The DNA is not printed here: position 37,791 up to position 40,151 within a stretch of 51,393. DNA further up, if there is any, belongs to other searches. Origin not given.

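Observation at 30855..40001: Recently active subtelomeric LINE family: two copies identical where comparable, both pointing 3'-end toward the centromere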

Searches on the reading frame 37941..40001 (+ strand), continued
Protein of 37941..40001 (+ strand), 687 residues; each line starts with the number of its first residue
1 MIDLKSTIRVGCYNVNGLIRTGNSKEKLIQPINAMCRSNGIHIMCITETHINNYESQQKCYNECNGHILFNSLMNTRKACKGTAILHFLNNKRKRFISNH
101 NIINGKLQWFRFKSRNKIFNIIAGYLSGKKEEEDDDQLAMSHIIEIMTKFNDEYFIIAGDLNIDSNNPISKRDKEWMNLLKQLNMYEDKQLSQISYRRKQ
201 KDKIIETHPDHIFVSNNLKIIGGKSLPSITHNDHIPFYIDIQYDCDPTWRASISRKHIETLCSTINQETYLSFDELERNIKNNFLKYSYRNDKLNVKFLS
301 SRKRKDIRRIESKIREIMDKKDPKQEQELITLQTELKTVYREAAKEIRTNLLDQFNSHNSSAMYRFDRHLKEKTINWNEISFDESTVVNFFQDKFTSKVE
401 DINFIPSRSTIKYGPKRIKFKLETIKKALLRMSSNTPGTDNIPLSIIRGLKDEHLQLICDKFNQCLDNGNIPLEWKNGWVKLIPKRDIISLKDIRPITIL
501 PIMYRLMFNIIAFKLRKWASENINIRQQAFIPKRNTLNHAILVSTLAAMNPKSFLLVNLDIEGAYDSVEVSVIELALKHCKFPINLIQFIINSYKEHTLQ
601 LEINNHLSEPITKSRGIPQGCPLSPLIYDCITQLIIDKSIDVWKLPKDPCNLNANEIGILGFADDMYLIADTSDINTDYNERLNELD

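Call 66: list_cluster_members(proteins=[P0154, P0155, P0156, P0158, P0160, P0161, P0164, P0169, P0170, P0172])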
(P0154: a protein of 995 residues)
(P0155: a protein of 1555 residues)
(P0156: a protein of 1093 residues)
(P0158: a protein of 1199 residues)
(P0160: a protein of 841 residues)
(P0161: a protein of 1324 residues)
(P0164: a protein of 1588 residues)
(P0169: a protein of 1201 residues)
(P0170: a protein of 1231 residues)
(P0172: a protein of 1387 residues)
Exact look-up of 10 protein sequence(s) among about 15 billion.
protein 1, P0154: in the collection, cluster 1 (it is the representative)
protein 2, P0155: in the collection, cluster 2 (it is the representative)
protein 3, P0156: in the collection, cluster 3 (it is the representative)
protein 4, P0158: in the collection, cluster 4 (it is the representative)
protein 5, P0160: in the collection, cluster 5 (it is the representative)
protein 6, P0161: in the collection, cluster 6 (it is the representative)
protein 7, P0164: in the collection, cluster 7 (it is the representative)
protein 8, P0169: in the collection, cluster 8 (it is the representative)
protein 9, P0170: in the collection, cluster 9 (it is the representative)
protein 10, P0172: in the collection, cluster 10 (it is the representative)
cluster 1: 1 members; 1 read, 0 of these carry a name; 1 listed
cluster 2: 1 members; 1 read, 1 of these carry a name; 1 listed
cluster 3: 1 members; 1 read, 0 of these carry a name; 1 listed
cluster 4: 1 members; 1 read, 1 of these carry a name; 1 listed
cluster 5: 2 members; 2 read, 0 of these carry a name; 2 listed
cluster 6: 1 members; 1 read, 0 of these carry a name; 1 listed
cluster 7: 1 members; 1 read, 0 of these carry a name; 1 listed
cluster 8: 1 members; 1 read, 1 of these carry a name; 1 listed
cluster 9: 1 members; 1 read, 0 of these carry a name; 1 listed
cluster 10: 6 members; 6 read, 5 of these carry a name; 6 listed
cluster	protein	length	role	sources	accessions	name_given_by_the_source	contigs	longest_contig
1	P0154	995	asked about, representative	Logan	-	-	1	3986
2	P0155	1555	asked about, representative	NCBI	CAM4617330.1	unnamed protein product, partial [Lepidochelys olivacea]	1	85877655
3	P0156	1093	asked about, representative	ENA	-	-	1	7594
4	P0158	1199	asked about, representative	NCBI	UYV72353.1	hypothetical protein LAZ67_9002758, partial [Cordylochernes scorpioides]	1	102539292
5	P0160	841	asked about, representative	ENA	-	-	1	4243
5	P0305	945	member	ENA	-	-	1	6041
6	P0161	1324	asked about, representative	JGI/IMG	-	-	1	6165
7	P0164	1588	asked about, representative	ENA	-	-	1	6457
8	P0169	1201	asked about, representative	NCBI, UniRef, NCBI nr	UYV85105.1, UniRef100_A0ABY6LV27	hypothetical protein LAZ67_X004585 [Cordylochernes scorpioides] | Reverse transcriptase n=1 Tax=Cordylochernes scorpioides TaxID=51811 ...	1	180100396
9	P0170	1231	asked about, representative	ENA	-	-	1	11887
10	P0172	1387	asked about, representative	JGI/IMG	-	-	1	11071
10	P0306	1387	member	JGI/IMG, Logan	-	exonuclease III/ribonuclease HI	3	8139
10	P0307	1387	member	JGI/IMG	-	exonuclease III/ribonuclease HI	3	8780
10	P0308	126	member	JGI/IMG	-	hypothetical protein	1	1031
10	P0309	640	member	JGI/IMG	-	ribonuclease HI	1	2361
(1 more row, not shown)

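Call 76: search_protein_families(library=pfam, max_evalue=1, proteins=[L006:4056-5273:+, L007:4842-5819:+])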
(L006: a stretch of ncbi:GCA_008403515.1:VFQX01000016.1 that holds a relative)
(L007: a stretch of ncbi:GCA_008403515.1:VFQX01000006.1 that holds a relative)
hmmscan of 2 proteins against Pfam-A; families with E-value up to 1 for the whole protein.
L006:4056-5273:+ (406 aa): 0 families

L007:4842-5819:+ (326 aa): 1 family
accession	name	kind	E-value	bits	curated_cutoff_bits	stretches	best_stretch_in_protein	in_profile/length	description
PF01288.25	HPPK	-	0.00041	21.2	25.7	1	212-259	31-76/116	7,8-dihydro-6-hydroxymethylpterin-pyrophosphokinase (HPPK)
